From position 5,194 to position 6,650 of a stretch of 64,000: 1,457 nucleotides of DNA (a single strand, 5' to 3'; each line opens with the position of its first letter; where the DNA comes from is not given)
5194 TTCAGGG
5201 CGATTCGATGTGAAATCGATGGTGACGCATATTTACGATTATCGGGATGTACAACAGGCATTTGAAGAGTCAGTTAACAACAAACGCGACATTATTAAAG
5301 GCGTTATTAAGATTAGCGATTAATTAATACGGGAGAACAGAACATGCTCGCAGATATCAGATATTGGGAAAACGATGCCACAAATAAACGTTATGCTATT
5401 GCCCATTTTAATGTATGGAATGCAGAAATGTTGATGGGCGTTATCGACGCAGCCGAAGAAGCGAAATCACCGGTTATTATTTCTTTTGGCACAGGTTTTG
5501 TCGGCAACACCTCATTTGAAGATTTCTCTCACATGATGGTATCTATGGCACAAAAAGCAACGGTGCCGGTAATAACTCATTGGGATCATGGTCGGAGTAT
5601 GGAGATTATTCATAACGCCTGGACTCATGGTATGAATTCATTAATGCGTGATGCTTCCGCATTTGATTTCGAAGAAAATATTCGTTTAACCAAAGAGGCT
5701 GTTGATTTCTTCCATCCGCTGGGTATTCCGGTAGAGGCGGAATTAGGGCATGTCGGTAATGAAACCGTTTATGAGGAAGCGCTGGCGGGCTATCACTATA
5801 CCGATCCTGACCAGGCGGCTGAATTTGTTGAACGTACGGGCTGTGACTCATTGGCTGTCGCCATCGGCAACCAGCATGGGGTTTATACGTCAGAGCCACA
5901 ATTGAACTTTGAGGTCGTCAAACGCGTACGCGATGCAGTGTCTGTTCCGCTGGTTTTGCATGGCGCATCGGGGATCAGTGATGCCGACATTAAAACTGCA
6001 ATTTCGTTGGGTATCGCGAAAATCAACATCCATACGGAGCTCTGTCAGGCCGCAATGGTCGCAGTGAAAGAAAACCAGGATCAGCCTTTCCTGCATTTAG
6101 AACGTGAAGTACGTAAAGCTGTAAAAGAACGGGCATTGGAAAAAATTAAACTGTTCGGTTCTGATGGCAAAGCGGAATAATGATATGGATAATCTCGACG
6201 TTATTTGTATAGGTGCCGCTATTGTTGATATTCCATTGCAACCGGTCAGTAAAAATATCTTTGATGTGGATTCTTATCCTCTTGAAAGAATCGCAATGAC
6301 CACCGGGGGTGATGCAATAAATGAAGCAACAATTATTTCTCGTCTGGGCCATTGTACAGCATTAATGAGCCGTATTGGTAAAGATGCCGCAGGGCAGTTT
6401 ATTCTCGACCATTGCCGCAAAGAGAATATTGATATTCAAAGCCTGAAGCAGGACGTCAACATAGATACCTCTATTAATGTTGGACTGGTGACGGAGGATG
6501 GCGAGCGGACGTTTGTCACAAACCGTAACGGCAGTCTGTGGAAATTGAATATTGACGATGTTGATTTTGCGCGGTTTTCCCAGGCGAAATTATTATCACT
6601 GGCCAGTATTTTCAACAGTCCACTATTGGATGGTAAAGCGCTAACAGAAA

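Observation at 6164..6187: Ambiguous start and 17-bp overlap at the ydjI/ydjH junction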

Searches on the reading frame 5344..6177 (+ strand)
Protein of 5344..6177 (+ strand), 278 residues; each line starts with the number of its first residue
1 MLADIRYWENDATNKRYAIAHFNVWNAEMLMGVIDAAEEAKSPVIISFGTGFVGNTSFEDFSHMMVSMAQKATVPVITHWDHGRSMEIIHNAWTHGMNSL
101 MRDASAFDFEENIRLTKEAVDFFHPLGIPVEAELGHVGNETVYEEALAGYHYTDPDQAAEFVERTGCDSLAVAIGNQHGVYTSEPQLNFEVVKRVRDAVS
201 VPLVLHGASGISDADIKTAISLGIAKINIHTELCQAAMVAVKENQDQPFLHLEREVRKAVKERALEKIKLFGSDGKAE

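Call 35: search_protein_families(library=pfam, proteins=[window:5344-6177:+])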
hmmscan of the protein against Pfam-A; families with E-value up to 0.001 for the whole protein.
window:5344-6177:+ (278 aa): 2 families
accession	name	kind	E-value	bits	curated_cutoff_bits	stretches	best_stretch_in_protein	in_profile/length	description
PF01116.26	F_bP_aldolase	-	8.5e-89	298.2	25.5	1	10-276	8-277/277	Fructose-bisphosphate aldolase class-II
PF03060.21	NMO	-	3.4e-05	23.8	28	1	158-243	148-235/331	Nitronate monooxygenase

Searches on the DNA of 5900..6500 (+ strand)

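Call 5: search_dna_similar(query=window:5900-6500:+, collection=ecoli_genomes, mode=near, max_rows=30, rows=spread)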
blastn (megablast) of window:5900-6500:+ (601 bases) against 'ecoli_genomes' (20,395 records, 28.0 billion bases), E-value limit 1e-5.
Records with a match: 4254; places in all: 4257; records where one place covers at least 80% of the query: 4230.
Genomes with a match: 4254 of 5426; with a place that covers at least 80% of the query: 4230. Places per genome that has any: lowest 1, median 1, highest 2. On chromosomes: 4256 places; on plasmids: 1.
Best place of each record, by identity: >=99% 503; 95-99% 3751.
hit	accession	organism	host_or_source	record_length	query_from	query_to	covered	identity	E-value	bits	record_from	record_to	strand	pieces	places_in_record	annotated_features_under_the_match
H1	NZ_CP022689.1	Escherichia coli strain CDC#03-98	missing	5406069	1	601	100%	100.0%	0e+0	1110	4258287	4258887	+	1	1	ydjH: sugar kinase | ydjI: ketose-bisphosphate aldolase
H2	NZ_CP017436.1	Escherichia coli O157:H7 strain 2149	Cattle Hide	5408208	1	601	100%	99.8%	0e+0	1105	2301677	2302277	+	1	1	ydjH: sugar kinase | ydjI: ketose-bisphosphate aldolase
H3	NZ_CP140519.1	Escherichia coli strain PNUSAE151637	Homo sapiens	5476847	1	601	100%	99.8%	0e+0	1105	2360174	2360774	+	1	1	ydjH: sugar kinase | ydjI: ketose-bisphosphate aldolase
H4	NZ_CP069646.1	Escherichia coli O7:H4 strain MIN14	Homo sapiens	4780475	1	601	100%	99.2%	0e+0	1083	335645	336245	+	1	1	ydjH: sugar kinase | ydjI: ketose-bisphosphate aldolase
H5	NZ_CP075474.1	Escherichia coli strain NT1N28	pig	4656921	1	601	100%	98.5%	0e+0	1061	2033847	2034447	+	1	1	ydjH: sugar kinase | ydjI: ketose-bisphosphate aldolase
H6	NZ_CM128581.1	Escherichia coli strain 700462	Homo sapiens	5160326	1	601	100%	98.5%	0e+0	1061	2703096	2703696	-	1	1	ydjH: sugar kinase | ydjI: ketose-bisphosphate aldolase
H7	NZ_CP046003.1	Escherichia coli strain 1916D6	swine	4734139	1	601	100%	98.3%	0e+0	1055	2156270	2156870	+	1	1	ydjH: sugar kinase | ydjI: ketose-bisphosphate aldolase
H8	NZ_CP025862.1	Escherichia coli strain 504237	Homo sapiens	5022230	1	601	100%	98.0%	0e+0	1044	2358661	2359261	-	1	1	ydjH: sugar kinase | ydjI: ketose-bisphosphate aldolase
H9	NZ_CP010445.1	Escherichia coli K-12 strain K-12 MG1655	not applicable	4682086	1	601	100%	98.0%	0e+0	1044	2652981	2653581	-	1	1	ydjH: sugar kinase | ydjI: ketose-bisphosphate aldolase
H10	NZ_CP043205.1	Escherichia coli O16:H48 strain PG20180054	mouse gut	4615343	1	601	100%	98.0%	0e+0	1044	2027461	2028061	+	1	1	ydjH: sugar kinase | ydjI: ketose-bisphosphate aldolase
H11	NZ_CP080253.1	Escherichia coli strain PC6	pig fecal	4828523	1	601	100%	98.0%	0e+0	1044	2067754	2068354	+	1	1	ydjH: sugar kinase | ydjI: ketose-bisphosphate aldolase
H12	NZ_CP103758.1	Escherichia coli strain p10B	Homo sapiens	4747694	1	601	100%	98.0%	0e+0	1044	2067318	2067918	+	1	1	ydjH: sugar kinase | ydjI: ketose-bisphosphate aldolase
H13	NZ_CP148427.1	Escherichia coli strain Z1323CEC0013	Chicken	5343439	1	601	100%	98.0%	0e+0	1044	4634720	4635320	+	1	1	ydjH: sugar kinase | ydjI: ketose-bisphosphate aldolase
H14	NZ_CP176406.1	Escherichia coli O2:H16 strain BA92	Homo sapiens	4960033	1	601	100%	98.0%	0e+0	1044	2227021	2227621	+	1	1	ydjH: sugar kinase | ydjI: ketose-bisphosphate aldolase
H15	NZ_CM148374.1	Escherichia coli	Canis lupus familiaris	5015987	1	601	100%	98.0%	0e+0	1044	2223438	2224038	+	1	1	ydjH: sugar kinase | ydjI: ketose-bisphosphate aldolase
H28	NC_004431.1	Escherichia coli CFT073 strain CFT073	-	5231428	1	601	100%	97.2%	0e+0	1016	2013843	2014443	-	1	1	ydjH: sugar kinase | ydjI: ketose-bisphosphate aldolase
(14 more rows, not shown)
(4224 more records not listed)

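Call 6: get_annotated_region(hit=H1, flank=1500)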
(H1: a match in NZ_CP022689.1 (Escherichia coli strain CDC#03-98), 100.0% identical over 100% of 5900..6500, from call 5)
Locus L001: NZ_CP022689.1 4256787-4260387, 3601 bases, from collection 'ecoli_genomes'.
description: Escherichia coli strain CDC#03-98 chromosome, complete genome
organism: Escherichia coli strain CDC#03-98 (NCBI taxid 562)
replicon: chromosome; assembly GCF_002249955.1
host: missing; source: missing; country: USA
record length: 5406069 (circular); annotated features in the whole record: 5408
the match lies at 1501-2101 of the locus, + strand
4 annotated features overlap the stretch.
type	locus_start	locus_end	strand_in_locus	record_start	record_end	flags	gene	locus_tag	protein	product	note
CDS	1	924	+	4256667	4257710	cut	ydjJ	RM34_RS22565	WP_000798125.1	NAD(P)-dependent alcohol dehydrogenase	-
CDS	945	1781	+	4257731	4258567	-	ydjI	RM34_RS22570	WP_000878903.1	ketose-bisphosphate aldolase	-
CDS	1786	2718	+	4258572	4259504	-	ydjH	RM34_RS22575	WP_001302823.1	sugar kinase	-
CDS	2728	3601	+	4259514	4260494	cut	ydjG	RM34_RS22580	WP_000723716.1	NADH-dependent methylglyoxal reductase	-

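Call 7: get_annotated_region(hit=H9, flank=1500)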
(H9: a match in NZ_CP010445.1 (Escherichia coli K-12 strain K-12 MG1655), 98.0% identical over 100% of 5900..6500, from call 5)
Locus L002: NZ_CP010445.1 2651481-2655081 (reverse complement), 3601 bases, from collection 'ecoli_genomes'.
description: Escherichia coli K-12 strain K-12 MG1655 chromosome, complete genome
organism: Escherichia coli K-12 strain K-12 MG1655 (NCBI taxid 83333)
replicon: chromosome; assembly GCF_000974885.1
host: -; source: not applicable; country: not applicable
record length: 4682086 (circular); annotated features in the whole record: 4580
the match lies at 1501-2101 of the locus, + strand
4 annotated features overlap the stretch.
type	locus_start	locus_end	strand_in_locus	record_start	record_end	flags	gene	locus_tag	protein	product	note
CDS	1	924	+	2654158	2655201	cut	ydjJ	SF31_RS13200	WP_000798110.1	NAD(P)-dependent alcohol dehydrogenase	-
CDS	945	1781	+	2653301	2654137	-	ydjI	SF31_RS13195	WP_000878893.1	ketose-bisphosphate aldolase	-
CDS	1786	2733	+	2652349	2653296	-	ydjH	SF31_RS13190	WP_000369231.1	sugar kinase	-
CDS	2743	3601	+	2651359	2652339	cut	ydjG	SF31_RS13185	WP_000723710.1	NADH-dependent methylglyoxal reductase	-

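Call 8: get_annotated_region(hit=H28, flank=1500)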
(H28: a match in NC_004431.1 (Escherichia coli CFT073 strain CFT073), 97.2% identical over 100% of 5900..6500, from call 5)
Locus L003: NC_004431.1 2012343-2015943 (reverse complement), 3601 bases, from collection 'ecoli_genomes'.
description: Escherichia coli CFT073, complete sequence
organism: Escherichia coli CFT073 strain CFT073 (NCBI taxid 199310)
replicon: chromosome; assembly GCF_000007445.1
host: -; source: -; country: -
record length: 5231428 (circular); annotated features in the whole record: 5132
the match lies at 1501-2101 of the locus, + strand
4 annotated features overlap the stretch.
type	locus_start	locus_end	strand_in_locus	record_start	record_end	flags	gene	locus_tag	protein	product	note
CDS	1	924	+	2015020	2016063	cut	ydjJ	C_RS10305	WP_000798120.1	NAD(P)-dependent alcohol dehydrogenase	-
CDS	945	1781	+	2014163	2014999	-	ydjI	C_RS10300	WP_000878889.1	ketose-bisphosphate aldolase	-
CDS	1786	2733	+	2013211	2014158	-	ydjH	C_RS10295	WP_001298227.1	sugar kinase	-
CDS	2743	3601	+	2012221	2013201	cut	ydjG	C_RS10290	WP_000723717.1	NADH-dependent methylglyoxal reductase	-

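Call 22: search_dna_similar(query=window:6135-6195:+, collection=ecoli_genomes, mode=near, max_rows=12, rows=spread)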
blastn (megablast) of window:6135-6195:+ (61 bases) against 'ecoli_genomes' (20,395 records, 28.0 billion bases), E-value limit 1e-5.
Records with a match: 4243; places in all: 4249; records where one place covers at least 80% of the query: 4232.
Genomes with a match: 4243 of 5426; with a place that covers at least 80% of the query: 4232. Places per genome that has any: lowest 1, median 1, highest 2. On chromosomes: 4248 places; on plasmids: 1.
Best place of each record, by identity: >=99% 3114; 95-99% 1129.
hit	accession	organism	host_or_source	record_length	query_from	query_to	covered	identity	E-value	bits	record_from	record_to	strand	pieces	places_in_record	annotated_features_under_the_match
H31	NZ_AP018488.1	Escherichia coli O157:H7 strain PV15-279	Homo sapiens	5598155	1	61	100%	100.0%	5e-23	113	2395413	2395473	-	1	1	ydjI: ketose-bisphosphate aldolase | ydjH: sugar kinase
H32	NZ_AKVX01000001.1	Escherichia coli str. K-12 substr. MG1655 strain K-12 ...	-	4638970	1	61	100%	100.0%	5e-23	113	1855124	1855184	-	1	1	ydjI: ketose-bisphosphate aldolase | ydjH: sugar kinase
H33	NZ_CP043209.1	Escherichia coli O16:H48 strain PG20180052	mouse gut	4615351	1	61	100%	100.0%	5e-23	113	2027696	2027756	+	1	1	ydjI: ketose-bisphosphate aldolase | ydjH: sugar kinase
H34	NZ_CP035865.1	Escherichia coli strain E275 a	Homo sapiens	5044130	1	61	100%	100.0%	5e-23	113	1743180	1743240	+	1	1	ydjI: ketose-bisphosphate aldolase | ydjH: sugar kinase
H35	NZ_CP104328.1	Escherichia coli strain THB42-F2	transconjugant from Escherichia coli ...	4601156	1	61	100%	100.0%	5e-23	113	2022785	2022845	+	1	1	ydjI: ketose-bisphosphate aldolase | ydjH: sugar kinase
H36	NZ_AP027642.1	Escherichia coli strain PSJ-32-1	Homo sapiens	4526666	1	61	100%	100.0%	5e-23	113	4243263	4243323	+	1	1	ydjI: ketose-bisphosphate aldolase | ydjH: sugar kinase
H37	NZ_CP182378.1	Escherichia coli strain Br_167_kylling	-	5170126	1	61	100%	100.0%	5e-23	113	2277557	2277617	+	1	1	ydjI: ketose-bisphosphate aldolase | ydjH: carbohydrate kinase family protein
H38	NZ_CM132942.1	Escherichia coli strain 167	Homo sapiens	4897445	1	61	100%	100.0%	5e-23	113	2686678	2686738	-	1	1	ydjI: ketose-bisphosphate aldolase | ydjH: sugar kinase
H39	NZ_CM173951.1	Escherichia coli strain E66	Homo sapiens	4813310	1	61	100%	100.0%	5e-23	113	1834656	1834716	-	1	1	ydjI: ketose-bisphosphate aldolase | ydjH: sugar kinase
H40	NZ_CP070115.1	Escherichia coli strain FDAARGOS_1298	Homo sapiens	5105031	1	61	100%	96.7%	1e-19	102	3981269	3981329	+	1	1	ydjI: ketose-bisphosphate aldolase | ydjH: sugar kinase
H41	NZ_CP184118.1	Escherichia coli strain EC-16-526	Homo sapiens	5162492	1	61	100%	96.7%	1e-19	102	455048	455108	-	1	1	ydjI: ketose-bisphosphate aldolase | ydjH: sugar kinase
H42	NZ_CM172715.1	Escherichia coli strain FCI56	Homo sapiens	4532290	27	61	57%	100.0%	1e-8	66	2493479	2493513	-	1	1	ydjH: sugar kinase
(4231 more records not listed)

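Call 25: search_dna_similar(query=L003:1736-1796:+, collection=ecoli_genomes, mode=near, max_rows=6)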
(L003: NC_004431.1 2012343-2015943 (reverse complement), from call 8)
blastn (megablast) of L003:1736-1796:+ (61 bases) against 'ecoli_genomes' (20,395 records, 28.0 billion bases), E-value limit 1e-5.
Records with a match: 4216; places in all: 4216; records where one place covers at least 80% of the query: 4210.
Genomes with a match: 4216 of 5426; with a place that covers at least 80% of the query: 4210. Places per genome that has any: lowest 1, median 1, highest 1. On chromosomes: 4215 places; on plasmids: 1.
Best place of each record, by identity: >=99% 1025; 95-99% 3191.
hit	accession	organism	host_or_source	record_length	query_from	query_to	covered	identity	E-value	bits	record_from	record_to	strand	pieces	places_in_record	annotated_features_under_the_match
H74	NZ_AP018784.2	Escherichia coli strain SK1144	-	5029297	1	61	100%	100.0%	5e-23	113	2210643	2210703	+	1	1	ydjI: ketose-bisphosphate aldolase | ydjH: sugar kinase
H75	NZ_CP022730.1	Escherichia coli strain SA186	Homo sapiens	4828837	1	61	100%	100.0%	5e-23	113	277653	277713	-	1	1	ydjI: ketose-bisphosphate aldolase | ydjH: sugar kinase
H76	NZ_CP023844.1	Escherichia coli strain 4/1-1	Homo sapiens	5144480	1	61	100%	100.0%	5e-23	113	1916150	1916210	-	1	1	ydjI: ketose-bisphosphate aldolase | ydjH: sugar kinase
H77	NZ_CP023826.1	Escherichia coli strain 4/4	Homo sapiens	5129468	1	61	100%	100.0%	5e-23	113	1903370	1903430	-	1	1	ydjI: ketose-bisphosphate aldolase | ydjH: sugar kinase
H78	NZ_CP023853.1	Escherichia coli strain 2/0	Homo sapiens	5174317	1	61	100%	100.0%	5e-23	113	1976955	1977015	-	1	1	ydjI: ketose-bisphosphate aldolase | ydjH: sugar kinase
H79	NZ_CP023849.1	Escherichia coli strain 4/0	Homo sapiens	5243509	1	61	100%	100.0%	5e-23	113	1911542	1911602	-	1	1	ydjI: ketose-bisphosphate aldolase | ydjH: sugar kinase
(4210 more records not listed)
